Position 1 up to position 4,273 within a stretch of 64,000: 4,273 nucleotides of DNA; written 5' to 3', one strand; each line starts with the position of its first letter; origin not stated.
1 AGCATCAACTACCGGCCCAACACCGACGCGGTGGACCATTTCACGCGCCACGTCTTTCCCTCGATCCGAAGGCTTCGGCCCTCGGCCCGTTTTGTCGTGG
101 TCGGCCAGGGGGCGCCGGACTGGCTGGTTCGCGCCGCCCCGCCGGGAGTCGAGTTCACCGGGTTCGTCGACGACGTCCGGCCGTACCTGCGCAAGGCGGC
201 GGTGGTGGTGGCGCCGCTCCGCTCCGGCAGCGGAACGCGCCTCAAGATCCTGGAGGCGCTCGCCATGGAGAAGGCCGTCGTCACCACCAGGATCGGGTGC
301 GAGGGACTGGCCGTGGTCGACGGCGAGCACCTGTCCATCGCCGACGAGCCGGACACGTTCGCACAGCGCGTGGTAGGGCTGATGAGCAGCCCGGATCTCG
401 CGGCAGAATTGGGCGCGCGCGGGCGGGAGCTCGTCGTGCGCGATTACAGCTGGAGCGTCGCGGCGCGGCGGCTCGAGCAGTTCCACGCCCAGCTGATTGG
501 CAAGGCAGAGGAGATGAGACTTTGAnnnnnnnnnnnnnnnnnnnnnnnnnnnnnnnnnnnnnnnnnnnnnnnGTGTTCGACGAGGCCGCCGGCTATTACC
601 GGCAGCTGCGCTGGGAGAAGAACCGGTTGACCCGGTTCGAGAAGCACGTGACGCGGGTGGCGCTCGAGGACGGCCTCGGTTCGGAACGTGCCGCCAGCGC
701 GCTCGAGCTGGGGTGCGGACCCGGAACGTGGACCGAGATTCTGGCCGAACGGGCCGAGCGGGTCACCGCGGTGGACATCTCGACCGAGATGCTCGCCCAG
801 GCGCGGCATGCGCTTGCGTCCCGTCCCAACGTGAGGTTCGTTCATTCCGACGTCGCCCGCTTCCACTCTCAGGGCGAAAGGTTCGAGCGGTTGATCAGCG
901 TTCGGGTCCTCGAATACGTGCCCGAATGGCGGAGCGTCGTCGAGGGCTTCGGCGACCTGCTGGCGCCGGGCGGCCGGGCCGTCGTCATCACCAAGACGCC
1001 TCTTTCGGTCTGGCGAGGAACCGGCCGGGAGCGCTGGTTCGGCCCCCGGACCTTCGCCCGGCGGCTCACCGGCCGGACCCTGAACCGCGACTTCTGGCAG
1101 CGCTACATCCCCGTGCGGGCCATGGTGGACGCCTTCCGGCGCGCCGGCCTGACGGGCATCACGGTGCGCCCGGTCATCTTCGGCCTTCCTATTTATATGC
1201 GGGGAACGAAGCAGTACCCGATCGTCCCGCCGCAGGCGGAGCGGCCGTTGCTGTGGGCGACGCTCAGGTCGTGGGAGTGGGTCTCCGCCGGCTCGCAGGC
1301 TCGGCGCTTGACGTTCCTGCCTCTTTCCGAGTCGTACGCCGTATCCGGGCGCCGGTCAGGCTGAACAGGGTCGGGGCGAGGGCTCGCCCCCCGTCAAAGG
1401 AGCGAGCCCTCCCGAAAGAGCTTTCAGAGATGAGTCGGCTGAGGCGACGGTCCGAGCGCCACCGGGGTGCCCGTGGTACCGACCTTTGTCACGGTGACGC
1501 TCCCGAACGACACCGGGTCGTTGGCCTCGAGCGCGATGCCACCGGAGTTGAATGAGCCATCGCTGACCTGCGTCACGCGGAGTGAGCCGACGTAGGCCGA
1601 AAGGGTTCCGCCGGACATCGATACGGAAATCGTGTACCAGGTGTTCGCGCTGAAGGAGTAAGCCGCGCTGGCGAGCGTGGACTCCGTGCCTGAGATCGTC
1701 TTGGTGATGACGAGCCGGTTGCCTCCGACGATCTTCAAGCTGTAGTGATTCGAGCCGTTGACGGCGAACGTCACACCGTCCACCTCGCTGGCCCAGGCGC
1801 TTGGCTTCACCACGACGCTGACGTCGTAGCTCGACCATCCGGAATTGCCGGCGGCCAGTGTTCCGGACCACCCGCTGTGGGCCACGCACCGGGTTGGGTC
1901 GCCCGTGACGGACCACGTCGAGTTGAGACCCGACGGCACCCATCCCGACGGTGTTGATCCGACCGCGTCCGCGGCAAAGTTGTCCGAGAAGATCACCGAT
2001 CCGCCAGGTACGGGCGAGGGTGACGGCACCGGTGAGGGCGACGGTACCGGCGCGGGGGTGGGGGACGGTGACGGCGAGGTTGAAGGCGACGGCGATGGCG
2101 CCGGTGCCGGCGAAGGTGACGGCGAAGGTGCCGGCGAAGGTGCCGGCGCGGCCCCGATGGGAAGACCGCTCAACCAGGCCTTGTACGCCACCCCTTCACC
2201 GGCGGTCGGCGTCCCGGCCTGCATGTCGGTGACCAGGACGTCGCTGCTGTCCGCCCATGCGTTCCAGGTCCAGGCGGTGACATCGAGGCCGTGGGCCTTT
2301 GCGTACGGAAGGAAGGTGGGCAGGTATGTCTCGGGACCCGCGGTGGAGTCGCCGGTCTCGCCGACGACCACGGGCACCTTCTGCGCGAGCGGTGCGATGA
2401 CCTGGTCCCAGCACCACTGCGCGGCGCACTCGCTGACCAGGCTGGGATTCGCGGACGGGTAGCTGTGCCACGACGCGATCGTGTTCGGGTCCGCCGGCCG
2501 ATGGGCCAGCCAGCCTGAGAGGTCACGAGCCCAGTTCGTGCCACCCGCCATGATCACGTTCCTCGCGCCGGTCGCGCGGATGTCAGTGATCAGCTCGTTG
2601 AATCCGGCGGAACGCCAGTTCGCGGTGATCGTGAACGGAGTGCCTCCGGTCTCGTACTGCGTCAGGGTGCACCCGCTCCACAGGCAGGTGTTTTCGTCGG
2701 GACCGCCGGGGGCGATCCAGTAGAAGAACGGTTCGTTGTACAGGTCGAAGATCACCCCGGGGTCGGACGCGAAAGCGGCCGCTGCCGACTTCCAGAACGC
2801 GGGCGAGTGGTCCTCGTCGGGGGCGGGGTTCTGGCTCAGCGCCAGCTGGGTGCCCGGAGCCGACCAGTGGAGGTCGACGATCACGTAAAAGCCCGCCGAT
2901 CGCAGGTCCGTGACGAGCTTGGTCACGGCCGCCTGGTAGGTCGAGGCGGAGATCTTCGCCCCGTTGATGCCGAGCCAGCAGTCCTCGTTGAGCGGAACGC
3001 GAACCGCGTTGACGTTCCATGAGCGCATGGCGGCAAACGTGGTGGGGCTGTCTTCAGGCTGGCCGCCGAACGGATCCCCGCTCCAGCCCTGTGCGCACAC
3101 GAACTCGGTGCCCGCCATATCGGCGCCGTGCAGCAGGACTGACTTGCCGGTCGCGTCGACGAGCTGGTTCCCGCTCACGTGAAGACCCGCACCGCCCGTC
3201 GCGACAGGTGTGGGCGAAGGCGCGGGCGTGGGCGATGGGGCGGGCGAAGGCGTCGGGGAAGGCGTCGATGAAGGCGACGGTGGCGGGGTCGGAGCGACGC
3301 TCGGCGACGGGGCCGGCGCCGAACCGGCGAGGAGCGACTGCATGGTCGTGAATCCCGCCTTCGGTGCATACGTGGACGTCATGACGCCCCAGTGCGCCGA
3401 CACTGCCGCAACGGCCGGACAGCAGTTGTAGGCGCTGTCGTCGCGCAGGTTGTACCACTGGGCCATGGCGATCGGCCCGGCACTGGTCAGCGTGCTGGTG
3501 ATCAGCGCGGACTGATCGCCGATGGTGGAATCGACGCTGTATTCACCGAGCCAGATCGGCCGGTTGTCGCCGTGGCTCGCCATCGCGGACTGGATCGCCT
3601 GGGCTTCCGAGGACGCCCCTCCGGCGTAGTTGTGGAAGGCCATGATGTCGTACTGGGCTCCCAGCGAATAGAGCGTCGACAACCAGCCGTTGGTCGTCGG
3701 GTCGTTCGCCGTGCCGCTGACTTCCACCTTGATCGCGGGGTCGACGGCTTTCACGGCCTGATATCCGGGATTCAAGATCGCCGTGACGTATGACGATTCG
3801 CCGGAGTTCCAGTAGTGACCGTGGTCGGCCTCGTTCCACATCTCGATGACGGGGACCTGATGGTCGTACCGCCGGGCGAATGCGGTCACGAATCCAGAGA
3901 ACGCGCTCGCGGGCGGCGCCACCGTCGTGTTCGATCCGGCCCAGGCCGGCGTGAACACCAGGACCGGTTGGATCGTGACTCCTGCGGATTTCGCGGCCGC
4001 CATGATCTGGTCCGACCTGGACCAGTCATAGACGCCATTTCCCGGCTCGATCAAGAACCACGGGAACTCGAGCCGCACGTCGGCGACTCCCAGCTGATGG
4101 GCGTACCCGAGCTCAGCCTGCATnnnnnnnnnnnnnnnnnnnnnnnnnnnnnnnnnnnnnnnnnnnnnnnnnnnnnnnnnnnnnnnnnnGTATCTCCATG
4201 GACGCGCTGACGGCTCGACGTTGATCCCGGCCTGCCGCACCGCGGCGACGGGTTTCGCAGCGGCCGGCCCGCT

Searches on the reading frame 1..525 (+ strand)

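Call 85: search_protein_families(library=pfam, proteins=[window:1-525:+], max_evalue=0.01)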
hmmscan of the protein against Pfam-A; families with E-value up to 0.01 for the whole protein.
window:1-525:+ (174 aa): 3 families
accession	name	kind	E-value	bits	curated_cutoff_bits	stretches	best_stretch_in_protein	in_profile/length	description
PF13692.12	Glyco_trans_1_4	-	3.1e-26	92.8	27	1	5-129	11-141/142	Glycosyl transferases group 1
PF00534.26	Glycos_transf_1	-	5.7e-11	42.7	26.4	1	18-143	36-171/172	Glycosyl transferases group 1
PF13524.12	Glyco_trans_1_2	-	1.8e-10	41.4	25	1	19-159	6-143/144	Glycosyl transferase-like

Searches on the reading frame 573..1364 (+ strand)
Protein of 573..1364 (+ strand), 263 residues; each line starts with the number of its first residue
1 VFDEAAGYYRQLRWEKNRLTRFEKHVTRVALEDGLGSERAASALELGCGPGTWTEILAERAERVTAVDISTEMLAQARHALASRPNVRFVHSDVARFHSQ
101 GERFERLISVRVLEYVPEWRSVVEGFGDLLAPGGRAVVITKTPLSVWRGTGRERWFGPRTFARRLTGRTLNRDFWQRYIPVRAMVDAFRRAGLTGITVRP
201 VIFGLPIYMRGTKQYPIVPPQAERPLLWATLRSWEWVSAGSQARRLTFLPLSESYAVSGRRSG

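Call 27: search_protein_families(library=pfam, proteins=[window:573-1364:+], max_evalue=0.001)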
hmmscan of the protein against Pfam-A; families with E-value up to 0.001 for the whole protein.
window:573-1364:+ (263 aa): 10 families
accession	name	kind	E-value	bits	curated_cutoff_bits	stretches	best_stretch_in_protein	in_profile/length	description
PF13649.12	Methyltransf_25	-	2.4e-19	70.2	27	1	44-134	2-97/97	Methyltransferase domain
PF08241.18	Methyltransf_11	-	5.8e-17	62.6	21.2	1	44-137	1-94/95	Methyltransferase domain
PF08242.18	Methyltransf_12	-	3.5e-15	57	30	1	44-135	1-97/98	Methyltransferase domain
PF13489.12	Methyltransf_23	-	5.5e-14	52.7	27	1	24-176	11-156/164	Methyltransferase domain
PF05401.17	NodS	-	3.4e-13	50.3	24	1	21-131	25-137/201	Nodulation protein S (NodS)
PF13847.12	Methyltransf_31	-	1.1e-10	41.8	27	1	40-139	4-110/145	Methyltransferase domain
PF00398.26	RrnaAD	-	1.3e-07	31.5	24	1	43-98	34-89/263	Ribosomal RNA adenine dimethylase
PF01728.25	FtsJ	-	4.8e-07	30.3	24.1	1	39-100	21-81/181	FtsJ-like methyltransferase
PF01209.24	Ubie_methyltran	-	1.8e-05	24.7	20.1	1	28-140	36-153/233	ubiE/COQ5 methyltransferase family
PF02353.26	CMAS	-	8.5e-05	22.4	27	1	35-136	58-162/273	Mycolic acid cyclopropane synthetase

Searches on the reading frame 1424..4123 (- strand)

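Call 27: search_protein_families(library=pfam, proteins=[window:1424-4123:-], max_evalue=0.001)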
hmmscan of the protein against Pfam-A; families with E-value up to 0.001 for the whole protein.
window:1424-4123:- (899 aa): 5 families
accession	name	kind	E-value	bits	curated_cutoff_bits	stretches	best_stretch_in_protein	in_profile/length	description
PF00150.24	Cellulase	-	1.7e-37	129.8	23.5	1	323-622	2-270/272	Cellulase (glycosyl hydrolase family 5)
PF11790.14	Glyco_hydro_cc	-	1.7e-05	25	21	1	87-205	63-181/237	Glycosyl hydrolase catalytic core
PF07745.19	Glyco_hydro_53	-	2.1e-05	24.1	24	1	90-182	133-229/340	Glycosyl hydrolase family 53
PF05887.16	Trypan_PARP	-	0.00011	22.6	100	0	660-712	65-117/134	Procyclic acidic repetitive protein (PARP)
PF02449.21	Glyco_hydro_42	-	0.00024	21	21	0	9-51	20-63/376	Beta-galactosidase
